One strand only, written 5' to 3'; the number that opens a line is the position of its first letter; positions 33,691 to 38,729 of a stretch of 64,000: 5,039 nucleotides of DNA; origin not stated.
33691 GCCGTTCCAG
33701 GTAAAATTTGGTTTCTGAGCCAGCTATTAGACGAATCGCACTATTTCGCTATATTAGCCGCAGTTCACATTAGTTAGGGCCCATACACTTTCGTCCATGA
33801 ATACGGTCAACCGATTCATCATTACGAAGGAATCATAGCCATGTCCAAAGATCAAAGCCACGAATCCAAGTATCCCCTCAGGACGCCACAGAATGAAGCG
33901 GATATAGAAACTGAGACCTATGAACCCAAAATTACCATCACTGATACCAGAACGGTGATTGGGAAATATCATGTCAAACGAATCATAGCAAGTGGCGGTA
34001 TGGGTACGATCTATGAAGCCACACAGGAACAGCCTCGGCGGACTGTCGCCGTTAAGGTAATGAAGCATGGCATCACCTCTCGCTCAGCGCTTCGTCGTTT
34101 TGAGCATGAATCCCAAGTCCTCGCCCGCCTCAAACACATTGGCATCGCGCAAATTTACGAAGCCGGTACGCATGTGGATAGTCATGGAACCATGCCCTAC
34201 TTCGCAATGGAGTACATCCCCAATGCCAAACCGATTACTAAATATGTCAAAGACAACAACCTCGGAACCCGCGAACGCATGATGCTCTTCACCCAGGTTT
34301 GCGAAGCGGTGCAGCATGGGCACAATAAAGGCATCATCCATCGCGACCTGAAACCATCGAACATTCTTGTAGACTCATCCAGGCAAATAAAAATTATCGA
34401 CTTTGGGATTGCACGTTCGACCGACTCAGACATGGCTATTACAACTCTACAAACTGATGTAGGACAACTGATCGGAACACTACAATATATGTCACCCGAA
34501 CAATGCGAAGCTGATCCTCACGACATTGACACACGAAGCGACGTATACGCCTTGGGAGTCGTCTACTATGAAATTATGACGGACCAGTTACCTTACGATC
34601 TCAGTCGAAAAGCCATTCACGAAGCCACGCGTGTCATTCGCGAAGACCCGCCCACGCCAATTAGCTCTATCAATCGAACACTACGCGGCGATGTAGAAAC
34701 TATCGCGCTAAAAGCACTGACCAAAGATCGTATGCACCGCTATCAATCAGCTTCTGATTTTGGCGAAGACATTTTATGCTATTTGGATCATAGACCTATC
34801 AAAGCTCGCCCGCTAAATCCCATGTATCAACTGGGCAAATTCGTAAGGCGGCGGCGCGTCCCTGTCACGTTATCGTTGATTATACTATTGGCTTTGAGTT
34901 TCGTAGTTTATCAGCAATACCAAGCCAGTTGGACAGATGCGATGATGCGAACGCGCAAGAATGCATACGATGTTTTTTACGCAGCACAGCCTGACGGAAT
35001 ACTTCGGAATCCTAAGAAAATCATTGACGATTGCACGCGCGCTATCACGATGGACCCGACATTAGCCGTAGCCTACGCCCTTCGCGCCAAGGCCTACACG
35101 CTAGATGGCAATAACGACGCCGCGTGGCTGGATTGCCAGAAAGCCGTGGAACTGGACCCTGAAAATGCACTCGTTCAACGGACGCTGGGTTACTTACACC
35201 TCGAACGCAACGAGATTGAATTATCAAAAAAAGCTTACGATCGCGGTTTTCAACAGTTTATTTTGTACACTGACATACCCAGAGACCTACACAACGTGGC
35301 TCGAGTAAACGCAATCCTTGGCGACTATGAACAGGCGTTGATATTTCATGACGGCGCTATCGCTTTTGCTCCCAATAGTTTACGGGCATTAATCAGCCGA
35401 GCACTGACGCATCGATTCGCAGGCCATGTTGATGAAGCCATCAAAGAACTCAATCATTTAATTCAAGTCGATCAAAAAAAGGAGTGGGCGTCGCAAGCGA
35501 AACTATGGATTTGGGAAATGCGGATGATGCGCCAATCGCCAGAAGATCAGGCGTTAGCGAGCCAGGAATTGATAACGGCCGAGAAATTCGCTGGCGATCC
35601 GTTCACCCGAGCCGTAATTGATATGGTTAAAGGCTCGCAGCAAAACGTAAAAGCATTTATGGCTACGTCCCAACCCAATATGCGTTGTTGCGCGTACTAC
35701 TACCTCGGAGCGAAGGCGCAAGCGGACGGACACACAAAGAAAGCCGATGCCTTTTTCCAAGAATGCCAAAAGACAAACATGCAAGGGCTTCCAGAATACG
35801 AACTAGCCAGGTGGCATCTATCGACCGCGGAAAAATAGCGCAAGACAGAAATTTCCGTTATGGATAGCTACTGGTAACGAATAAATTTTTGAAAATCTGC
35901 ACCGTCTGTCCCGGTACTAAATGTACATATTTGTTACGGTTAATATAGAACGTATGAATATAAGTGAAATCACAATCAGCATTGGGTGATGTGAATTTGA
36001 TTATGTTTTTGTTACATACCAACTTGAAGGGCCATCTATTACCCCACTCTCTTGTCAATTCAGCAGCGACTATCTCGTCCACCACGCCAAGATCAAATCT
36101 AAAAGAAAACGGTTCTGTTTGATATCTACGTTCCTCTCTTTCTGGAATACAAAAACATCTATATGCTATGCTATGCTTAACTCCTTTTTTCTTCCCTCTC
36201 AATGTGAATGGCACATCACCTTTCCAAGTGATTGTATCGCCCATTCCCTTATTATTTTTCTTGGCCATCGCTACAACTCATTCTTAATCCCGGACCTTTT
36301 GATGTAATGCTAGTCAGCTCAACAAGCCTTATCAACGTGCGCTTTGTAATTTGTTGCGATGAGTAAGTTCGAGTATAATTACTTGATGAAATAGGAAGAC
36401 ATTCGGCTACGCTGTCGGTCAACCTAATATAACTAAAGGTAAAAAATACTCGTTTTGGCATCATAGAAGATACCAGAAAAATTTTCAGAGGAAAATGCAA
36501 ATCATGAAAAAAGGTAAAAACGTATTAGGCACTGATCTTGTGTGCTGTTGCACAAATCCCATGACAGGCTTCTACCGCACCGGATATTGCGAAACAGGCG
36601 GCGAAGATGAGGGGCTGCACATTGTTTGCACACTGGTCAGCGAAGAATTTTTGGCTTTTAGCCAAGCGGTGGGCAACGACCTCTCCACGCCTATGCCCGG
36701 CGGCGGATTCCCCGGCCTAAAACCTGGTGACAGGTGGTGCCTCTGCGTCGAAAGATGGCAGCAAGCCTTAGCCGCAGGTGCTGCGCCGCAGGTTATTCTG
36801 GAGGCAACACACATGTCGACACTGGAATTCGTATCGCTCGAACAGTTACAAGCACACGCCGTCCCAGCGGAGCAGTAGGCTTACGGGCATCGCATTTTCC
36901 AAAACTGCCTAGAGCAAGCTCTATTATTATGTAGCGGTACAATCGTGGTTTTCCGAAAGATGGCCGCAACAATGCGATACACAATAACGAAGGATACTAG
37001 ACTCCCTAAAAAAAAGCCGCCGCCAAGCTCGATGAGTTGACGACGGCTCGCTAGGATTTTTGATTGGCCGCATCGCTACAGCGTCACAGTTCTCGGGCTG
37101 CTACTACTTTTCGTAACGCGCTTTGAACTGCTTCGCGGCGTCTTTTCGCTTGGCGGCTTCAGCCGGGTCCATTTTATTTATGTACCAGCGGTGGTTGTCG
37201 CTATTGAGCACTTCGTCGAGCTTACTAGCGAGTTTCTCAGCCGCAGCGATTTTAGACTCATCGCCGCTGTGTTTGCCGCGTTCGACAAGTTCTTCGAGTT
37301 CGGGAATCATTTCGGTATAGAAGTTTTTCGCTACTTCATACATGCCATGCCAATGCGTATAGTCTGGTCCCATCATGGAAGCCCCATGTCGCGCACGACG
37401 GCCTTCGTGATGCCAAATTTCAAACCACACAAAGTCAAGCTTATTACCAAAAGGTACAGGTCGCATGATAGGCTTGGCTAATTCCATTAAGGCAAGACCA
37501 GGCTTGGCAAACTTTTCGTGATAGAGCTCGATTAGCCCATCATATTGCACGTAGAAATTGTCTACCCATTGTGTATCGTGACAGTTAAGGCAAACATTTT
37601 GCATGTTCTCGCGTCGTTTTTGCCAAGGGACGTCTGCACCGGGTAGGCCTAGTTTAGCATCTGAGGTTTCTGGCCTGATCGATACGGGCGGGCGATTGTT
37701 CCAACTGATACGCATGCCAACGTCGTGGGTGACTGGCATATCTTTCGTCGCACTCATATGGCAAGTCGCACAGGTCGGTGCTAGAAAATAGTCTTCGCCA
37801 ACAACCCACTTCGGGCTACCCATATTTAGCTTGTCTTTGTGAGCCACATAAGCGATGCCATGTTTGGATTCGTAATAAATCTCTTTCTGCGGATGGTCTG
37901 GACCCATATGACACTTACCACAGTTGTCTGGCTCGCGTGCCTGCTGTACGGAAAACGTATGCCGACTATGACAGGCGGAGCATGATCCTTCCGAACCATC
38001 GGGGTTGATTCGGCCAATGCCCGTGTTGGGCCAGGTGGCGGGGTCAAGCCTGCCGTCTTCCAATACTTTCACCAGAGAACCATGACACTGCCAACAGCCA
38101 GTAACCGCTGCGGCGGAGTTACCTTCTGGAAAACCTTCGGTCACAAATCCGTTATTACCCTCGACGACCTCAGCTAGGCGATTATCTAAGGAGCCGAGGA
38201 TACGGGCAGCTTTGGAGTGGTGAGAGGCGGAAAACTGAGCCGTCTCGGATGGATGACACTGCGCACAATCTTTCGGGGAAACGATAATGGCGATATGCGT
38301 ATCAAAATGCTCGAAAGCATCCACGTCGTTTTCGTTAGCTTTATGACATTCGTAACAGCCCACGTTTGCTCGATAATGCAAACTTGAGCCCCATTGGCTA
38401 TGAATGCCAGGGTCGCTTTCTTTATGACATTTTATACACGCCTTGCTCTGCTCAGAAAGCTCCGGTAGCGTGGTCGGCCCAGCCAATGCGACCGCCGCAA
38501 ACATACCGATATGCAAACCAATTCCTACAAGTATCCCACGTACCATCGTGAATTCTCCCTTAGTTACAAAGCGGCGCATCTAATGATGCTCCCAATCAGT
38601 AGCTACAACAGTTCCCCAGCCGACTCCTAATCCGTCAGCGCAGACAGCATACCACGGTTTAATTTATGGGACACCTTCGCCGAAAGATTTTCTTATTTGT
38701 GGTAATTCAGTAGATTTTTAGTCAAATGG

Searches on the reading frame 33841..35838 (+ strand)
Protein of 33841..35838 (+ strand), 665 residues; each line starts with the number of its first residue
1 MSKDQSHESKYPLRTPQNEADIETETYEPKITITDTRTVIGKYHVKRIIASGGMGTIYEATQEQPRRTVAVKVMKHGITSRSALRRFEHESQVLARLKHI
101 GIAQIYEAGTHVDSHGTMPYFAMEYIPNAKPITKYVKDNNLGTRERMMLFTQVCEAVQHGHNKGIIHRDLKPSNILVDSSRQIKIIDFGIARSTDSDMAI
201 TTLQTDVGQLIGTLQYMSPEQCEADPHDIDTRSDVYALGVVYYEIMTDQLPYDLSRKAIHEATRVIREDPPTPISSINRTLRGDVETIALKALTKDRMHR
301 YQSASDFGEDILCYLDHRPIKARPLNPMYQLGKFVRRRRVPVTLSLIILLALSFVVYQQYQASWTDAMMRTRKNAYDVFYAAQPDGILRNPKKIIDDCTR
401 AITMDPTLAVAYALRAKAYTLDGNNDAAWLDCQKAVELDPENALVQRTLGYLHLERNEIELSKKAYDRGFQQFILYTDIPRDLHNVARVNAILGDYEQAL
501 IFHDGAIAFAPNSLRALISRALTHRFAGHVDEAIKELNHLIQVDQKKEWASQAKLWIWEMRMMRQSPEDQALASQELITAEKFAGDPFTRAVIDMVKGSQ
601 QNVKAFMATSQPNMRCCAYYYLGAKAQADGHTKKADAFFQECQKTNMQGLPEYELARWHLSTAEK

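Call 91: search_protein_families(library=pfam, proteins=[window:33841-35838:+], max_evalue=0.00001)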
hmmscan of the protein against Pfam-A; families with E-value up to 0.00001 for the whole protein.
window:33841-35838:+ (665 aa): 11 families
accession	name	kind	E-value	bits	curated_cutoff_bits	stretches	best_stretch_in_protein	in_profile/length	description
PF00069.31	Pkinase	-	3.9e-44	151.4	31.7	1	43-301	1-252/263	Protein kinase domain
PF07714.23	PK_Tyr_Ser-Thr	-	3.8e-32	112.1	23.1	1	45-253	3-206/258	Protein tyrosine and serine/threonine kinase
PF13431.12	TPR_17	-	2.4e-10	40.3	24.4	0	398-428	2-32/34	Tetratricopeptide repeat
PF03109.22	ABC1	-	1.4e-09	37.9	22.9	1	120-197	144-220/244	ABC1 atypical kinase-like domain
PF01163.29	RIO1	-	8.7e-09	35.7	22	1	122-217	84-177/187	RIO domain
PF06293.20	Kdo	-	2.1e-07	31.1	21.3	1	66-192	37-170/207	Lipopolysaccharide kinase (Kdo/WaaP) family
PF14531.12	Kinase-like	-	6.1e-07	29.4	25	0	134-260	135-259/289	Kinase-like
PF01636.29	APH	-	1.2e-06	28.9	23.2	0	160-194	165-200/239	Phosphotransferase enzyme family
PF00515.34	TPR_1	-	2.9e-06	27.3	27.8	0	409-442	1-34/34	Tetratricopeptide repeat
PF14559.12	TPR_19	-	5.2e-06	27.1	25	0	494-550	5-62/68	Tetratricopeptide repeat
PF13181.12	TPR_8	-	6.9e-06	26.3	25.7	0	411-442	3-34/34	Tetratricopeptide repeat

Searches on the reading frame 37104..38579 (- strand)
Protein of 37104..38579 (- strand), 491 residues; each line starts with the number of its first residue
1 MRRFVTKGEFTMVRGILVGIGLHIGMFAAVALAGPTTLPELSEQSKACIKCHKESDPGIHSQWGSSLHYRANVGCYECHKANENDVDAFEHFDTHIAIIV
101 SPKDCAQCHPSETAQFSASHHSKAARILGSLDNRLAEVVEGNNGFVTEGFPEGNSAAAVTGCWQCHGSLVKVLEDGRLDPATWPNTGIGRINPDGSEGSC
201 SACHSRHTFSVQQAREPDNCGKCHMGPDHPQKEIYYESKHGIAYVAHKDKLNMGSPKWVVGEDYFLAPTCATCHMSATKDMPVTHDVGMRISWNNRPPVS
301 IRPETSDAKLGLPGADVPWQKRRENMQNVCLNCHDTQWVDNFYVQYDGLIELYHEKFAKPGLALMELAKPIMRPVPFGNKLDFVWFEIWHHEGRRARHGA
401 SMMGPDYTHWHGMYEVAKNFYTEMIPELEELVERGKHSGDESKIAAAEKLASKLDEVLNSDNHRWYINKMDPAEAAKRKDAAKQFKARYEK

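Call 91: search_protein_families(library=pfam, proteins=[window:37104-38579:-], max_evalue=0.00001)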
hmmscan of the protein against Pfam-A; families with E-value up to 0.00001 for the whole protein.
window:37104-38579:- (491 aa): 4 families
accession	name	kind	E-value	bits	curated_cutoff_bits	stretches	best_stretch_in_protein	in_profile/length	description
PF13447.11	Multi-haem_cyto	-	3.5e-23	82.6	21.9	1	198-343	96-231/269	Seven times multi-haem cytochrome CxxCH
PF13435.11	Cytochrome_C554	-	2.8e-09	38.2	20.8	0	105-166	2-55/84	Cytochrome c554 and c-prime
PF14522.11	Cytochrome_C7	-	9.2e-09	35.4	24.8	0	155-224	8-66/67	Cytochrome c7 and related cytochrome c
PF09699.15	Paired_CXXCH_1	-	3.4e-07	30.3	20.6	0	197-225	6-37/41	Doubled CXXCH motif (Paired_CXXCH_1)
